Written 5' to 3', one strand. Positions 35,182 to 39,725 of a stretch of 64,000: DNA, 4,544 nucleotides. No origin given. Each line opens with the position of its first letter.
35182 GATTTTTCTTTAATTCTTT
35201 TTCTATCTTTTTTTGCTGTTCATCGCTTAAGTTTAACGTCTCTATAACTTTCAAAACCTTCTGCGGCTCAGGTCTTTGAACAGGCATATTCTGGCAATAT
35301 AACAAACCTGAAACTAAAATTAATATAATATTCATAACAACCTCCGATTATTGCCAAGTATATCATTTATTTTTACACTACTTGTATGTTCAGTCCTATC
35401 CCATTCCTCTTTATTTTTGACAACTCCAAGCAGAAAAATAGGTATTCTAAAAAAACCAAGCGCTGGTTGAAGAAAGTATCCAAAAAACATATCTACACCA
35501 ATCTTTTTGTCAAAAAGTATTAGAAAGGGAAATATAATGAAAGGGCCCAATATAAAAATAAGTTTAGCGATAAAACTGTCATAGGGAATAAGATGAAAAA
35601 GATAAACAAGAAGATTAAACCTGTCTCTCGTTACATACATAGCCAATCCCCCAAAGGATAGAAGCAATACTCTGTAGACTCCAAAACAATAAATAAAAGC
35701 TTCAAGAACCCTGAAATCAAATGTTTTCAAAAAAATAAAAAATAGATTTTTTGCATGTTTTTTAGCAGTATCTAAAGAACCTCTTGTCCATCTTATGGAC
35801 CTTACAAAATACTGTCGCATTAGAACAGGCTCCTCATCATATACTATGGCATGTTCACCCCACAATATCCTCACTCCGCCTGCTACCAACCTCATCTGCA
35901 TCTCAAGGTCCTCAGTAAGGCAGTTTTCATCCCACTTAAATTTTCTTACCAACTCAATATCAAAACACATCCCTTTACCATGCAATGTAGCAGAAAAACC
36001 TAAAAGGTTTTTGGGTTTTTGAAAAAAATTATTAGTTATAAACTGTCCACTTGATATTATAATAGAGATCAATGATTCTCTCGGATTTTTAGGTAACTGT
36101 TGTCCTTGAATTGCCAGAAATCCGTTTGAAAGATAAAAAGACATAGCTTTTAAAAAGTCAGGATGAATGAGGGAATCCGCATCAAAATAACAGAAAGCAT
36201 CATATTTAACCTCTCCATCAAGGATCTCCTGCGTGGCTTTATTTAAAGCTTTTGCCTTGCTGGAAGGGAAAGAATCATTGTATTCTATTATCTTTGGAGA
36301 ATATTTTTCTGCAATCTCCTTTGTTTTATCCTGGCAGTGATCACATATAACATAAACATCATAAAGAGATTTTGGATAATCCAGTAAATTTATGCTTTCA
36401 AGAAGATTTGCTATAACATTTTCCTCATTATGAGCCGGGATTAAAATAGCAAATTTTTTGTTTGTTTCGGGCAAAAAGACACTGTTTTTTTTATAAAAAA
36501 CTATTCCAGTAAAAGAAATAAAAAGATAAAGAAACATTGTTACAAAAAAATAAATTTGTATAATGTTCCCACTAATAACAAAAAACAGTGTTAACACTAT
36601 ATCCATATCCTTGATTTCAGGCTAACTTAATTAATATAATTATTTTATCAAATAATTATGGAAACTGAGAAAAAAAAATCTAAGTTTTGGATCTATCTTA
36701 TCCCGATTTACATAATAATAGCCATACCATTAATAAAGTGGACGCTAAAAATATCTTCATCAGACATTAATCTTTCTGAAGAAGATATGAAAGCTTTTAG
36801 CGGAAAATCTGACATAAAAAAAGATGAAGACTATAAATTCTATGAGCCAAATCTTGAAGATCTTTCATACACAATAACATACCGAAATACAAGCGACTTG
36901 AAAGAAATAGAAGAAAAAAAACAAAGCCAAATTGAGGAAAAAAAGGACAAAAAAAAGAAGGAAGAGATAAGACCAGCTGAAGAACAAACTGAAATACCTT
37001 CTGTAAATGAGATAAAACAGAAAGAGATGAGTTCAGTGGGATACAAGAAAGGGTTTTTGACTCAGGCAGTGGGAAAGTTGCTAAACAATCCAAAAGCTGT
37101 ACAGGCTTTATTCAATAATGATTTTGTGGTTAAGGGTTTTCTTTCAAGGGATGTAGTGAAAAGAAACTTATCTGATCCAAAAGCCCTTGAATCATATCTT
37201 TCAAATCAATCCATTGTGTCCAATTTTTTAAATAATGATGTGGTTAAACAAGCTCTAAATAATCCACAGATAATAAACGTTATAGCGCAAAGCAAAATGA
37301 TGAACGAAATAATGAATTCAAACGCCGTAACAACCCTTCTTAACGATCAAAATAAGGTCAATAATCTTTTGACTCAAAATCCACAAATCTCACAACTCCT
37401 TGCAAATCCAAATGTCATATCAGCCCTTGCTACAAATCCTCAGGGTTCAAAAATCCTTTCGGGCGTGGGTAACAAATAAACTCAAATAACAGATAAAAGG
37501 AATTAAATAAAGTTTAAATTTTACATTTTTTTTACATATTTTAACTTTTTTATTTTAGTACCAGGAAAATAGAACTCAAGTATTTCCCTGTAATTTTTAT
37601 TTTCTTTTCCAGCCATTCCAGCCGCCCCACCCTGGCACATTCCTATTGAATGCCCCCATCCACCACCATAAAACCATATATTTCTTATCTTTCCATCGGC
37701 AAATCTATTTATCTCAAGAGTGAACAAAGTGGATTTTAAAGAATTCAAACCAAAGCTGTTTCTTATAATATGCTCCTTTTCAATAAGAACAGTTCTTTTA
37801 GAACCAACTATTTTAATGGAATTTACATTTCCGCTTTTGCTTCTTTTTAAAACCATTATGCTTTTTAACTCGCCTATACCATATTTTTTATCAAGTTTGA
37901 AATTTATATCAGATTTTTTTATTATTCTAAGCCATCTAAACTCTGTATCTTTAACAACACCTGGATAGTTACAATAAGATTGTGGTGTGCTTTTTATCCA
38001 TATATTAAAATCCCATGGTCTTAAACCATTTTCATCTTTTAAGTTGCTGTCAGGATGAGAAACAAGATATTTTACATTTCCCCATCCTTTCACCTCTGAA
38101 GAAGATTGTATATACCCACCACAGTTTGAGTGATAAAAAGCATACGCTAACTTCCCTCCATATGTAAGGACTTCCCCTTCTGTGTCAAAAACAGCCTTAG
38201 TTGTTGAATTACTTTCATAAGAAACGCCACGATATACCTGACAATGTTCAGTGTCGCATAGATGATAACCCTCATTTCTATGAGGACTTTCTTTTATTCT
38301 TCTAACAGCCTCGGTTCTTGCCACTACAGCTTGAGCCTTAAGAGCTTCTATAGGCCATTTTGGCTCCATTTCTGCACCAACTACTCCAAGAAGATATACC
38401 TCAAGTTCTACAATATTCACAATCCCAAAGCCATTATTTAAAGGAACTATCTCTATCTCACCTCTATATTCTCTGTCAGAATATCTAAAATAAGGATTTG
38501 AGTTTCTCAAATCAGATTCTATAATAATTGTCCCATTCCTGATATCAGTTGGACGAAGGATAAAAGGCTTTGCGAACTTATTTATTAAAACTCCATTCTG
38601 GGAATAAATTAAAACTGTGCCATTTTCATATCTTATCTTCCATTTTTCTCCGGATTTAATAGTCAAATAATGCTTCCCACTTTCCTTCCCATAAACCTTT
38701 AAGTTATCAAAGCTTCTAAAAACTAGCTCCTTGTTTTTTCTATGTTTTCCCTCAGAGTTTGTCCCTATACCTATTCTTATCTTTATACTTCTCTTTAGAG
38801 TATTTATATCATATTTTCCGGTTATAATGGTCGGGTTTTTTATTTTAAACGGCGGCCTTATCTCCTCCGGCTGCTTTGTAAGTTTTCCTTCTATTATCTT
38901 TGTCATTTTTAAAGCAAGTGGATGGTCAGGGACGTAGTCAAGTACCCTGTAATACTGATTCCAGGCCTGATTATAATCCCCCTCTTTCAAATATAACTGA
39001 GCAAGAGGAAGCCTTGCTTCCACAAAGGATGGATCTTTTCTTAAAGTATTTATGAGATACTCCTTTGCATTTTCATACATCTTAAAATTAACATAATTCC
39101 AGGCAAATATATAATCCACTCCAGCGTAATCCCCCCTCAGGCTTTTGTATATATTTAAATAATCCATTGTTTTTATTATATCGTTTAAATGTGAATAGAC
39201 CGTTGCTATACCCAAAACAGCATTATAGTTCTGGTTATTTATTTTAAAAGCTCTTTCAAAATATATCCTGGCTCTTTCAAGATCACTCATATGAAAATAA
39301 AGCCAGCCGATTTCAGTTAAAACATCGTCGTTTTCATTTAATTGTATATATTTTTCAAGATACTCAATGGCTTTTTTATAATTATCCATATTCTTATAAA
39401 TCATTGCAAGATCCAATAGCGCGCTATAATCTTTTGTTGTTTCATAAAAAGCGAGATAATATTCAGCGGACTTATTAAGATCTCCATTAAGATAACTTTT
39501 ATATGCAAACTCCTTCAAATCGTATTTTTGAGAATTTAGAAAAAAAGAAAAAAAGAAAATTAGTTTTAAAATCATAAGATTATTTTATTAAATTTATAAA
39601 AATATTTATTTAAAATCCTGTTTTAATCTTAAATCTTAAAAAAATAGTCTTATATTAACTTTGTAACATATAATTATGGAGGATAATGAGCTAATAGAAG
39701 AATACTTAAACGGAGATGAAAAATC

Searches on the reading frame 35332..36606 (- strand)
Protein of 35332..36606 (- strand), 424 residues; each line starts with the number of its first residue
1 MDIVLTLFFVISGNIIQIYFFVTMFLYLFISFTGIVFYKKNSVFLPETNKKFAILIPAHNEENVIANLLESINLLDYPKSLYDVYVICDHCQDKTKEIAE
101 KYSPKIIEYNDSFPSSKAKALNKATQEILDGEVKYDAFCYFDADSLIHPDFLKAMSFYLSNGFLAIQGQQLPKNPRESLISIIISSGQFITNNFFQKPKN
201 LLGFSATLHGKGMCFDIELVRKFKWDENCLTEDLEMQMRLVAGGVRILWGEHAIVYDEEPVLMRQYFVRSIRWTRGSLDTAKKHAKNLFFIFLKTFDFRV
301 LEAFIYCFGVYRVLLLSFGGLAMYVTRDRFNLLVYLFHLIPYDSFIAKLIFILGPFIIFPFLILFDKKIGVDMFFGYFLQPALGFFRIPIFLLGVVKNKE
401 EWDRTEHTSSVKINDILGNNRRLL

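Call 7: search_protein_families(library=pfam, proteins=[window:35332-36606:-], max_evalue=0.001)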
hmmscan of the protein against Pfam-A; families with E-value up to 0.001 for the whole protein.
window:35332-36606:- (424 aa): 3 families
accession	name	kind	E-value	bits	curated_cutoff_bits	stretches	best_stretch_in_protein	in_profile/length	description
PF13641.12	Glyco_tranf_2_3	-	1.7e-22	81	27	1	52-276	3-230/230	Glycosyltransferase like family 2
PF13632.12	Glyco_trans_2_3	-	1.3e-16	61.5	27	1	141-333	5-183/198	Glycosyl transferase family group 2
PF00535.33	Glycos_transf_2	-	1.7e-13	51.3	23.3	1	54-178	2-123/168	Glycosyl transferase family 2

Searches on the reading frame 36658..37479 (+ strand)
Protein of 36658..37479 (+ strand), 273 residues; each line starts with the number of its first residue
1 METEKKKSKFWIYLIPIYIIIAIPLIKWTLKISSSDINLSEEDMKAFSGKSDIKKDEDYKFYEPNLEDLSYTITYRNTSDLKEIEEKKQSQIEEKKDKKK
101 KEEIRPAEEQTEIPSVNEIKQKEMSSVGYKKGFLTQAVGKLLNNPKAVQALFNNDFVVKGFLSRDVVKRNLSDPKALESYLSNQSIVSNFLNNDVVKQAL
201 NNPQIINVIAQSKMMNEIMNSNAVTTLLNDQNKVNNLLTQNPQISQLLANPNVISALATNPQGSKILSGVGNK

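Call 7: search_protein_families(library=pfam, proteins=[window:36658-37479:+], max_evalue=0.001)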
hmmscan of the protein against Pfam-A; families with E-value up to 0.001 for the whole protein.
window:36658-37479:+ (273 aa): 1 family
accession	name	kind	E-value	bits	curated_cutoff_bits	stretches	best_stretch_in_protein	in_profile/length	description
PF23195.1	UBQLN1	-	4.3e-05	23.6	27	0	214-254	1-51/70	Ubiquilin-1-like domain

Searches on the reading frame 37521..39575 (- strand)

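Call 7: search_protein_families(library=pfam, proteins=[window:37521-39575:-], max_evalue=0.001)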
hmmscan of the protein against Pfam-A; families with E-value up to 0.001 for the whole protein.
window:37521-39575:- (684 aa): 16 families
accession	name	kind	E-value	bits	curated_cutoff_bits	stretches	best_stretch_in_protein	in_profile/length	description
PF08486.15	SpoIID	-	1.7e-29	102.7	23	1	381-472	3-97/97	Stage II sporulation protein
PF13181.12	TPR_8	-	9.8e-14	50.7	25.7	1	51-83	2-34/34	Tetratricopeptide repeat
PF14559.12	TPR_19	-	1.1e-13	51.7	25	1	166-220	6-60/68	Tetratricopeptide repeat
PF07719.23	TPR_2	-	9e-11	41.5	27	1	52-83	3-34/34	Tetratricopeptide repeat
PF00515.34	TPR_1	-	9.2e-11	41.5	27.8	1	52-83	3-34/34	Tetratricopeptide repeat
PF13428.12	TPR_14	-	5.2e-10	39.4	23.5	0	52-84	3-35/44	Tetratricopeptide repeat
PF13424.12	TPR_12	-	3.1e-08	34.1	30.1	1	52-113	5-75/77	Tetratricopeptide repeat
PF13174.12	TPR_6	-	3.5e-08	34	26.3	0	52-78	2-28/33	Tetratricopeptide repeat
PF13432.12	TPR_16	-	4e-08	34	32.7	0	167-212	13-57/65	Tetratricopeptide repeat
PF13431.12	TPR_17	-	9.5e-08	32.2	24.4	0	177-205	5-33/34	Tetratricopeptide repeat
PF25062.1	ARM_TT21_N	-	4.7e-07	30.2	40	1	48-142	98-193/222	Tetratricopeptide repeat protein 21 N-terminal ARM repeat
PF13371.12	TPR_9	-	4.3e-06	27.1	35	0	49-86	28-65/73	Tetratricopeptide repeat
PF12895.13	ANAPC3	-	1.2e-05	26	27.2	0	100-175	6-80/82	Anaphase-promoting complex, cyclosome, subunit 3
PF23914.1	TPR_CcmH_CycH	-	0.00012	22.4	42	0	167-217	103-153/158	Cytochrome c-type biogenesis protein H TPR domain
PF13374.12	TPR_10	-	0.0003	21.2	27.5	0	51-78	3-30/42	Tetratricopeptide repeat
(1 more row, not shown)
